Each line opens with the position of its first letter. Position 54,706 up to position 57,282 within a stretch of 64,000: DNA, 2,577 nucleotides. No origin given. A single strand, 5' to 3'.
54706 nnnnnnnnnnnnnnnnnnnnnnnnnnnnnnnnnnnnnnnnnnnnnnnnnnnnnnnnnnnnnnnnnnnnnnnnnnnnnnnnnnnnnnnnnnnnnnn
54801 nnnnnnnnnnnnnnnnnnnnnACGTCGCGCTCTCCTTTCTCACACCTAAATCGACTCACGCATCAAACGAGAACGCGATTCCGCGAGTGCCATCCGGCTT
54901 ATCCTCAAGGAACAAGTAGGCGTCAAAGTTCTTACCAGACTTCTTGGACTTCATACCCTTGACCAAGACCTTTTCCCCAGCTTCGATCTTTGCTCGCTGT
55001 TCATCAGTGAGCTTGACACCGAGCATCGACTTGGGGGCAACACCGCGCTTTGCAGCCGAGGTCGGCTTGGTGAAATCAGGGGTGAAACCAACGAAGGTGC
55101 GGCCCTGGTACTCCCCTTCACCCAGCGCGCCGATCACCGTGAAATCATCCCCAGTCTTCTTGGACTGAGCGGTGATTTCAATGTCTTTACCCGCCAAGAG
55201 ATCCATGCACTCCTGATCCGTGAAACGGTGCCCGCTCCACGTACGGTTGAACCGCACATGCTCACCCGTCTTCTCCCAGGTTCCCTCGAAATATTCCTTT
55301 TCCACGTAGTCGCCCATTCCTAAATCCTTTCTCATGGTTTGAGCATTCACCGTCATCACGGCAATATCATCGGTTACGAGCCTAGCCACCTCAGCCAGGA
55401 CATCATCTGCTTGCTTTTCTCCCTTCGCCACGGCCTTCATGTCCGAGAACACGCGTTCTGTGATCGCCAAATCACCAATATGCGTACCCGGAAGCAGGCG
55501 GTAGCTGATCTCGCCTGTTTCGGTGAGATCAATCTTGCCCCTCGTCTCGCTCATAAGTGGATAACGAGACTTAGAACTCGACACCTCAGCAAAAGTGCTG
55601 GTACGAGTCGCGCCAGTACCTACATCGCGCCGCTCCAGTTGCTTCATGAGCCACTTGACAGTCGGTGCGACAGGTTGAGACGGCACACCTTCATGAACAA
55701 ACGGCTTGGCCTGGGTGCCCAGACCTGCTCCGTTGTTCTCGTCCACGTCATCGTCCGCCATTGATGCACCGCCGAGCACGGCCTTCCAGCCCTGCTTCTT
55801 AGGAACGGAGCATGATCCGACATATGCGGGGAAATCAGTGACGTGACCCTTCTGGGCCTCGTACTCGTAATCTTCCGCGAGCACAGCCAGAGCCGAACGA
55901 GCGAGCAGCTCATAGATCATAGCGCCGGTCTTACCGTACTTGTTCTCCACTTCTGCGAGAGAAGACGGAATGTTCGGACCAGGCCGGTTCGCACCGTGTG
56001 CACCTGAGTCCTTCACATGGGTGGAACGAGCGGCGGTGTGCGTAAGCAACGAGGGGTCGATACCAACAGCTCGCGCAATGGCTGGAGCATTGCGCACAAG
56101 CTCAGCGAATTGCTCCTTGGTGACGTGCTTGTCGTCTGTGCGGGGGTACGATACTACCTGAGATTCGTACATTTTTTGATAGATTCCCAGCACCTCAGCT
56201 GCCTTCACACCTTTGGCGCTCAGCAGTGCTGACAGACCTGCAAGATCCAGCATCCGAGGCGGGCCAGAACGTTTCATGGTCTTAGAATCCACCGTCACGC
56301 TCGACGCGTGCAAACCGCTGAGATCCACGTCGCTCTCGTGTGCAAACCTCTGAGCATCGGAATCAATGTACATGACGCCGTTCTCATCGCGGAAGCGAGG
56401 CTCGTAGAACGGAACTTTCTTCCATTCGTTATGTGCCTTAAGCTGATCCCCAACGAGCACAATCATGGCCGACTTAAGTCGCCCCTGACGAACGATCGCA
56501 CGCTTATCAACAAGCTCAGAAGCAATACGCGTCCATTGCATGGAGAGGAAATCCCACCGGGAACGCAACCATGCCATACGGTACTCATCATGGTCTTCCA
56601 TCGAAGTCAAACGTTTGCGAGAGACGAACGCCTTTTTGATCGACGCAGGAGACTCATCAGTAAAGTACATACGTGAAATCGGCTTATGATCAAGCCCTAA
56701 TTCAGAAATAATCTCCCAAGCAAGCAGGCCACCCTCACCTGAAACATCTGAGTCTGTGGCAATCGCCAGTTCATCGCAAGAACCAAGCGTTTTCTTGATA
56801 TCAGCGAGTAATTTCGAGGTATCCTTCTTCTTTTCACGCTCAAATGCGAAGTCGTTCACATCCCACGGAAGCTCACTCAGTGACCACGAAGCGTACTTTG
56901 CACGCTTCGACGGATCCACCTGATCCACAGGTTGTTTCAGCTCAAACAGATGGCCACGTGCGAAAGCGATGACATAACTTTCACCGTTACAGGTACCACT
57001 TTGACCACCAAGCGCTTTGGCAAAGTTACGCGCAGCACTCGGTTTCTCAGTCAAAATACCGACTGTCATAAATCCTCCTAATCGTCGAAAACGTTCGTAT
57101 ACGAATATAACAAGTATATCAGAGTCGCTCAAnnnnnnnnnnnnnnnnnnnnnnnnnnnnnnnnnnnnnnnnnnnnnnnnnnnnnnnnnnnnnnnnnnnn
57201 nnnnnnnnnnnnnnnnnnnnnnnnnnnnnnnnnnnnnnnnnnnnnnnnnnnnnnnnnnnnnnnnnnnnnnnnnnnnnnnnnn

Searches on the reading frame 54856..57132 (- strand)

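Call 53: search_protein_families(library=phrogs, proteins=[window:54856-57132:-], max_evalue=0.00001)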
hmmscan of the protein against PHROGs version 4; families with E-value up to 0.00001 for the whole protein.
window:54856-57132:- (758 aa): 1 family
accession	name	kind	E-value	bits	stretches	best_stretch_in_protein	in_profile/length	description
phrog_13226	-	unknown function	8.2e-32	111.6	1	26-604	5-617/726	-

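Call 76: search_protein_families(library=pfam, proteins=[window:54856-57132:-], max_evalue=0.01)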
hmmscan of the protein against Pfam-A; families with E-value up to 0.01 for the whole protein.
window:54856-57132:- (758 aa): 4 families
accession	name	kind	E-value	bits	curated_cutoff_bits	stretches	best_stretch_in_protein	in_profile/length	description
PF01131.25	Topoisom_bac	-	8.3e-30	104.5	35.1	1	181-579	4-410/411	DNA topoisomerase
PF01751.28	Toprim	-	2.3e-10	41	23.1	1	26-158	3-94/96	Toprim domain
PF13342.12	Toprim_Crpt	-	6.4e-10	39.3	32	1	700-757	7-60/60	C-terminal repeat of topoisomerase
PF13101.12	DUF3945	-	9.2e-08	32.1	21.9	1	704-731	22-49/50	Protein of unknown function (DUF3945)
